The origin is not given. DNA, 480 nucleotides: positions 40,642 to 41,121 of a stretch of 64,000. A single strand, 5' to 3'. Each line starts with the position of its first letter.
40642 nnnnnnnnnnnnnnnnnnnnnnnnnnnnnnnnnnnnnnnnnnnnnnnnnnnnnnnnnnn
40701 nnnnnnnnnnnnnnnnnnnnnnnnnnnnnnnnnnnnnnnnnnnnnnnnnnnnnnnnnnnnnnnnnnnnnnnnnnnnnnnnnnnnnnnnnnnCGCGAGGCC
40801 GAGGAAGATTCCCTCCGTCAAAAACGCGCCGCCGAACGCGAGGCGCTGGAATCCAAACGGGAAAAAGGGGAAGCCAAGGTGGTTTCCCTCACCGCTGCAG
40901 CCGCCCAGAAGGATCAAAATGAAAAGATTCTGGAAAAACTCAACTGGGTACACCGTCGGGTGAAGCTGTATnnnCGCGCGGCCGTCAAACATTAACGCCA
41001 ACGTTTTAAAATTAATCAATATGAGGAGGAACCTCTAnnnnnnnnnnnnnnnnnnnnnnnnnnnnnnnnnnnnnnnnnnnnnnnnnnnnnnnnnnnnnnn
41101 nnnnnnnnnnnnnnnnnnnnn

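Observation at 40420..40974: AcsD carries a ~190-aa Ala/Lys/Glu/Pro-rich C-terminal extension containing a 24-nt tandem repeat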

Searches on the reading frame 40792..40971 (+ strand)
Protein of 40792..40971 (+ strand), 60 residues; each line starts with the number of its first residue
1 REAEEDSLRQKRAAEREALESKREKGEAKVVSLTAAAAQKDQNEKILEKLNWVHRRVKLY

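Call 75: search_protein_families(library=pfam, proteins=[window:40792-40971:+], max_evalue=10)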
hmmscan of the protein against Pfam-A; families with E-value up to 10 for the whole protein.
window:40792-40971:+ (60 aa): 1 family
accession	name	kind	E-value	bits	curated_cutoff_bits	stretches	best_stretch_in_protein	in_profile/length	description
PF25509.1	DUF7916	-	0.13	11.7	27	1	4-57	108-160/296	Domain of unknown function (DUF7916)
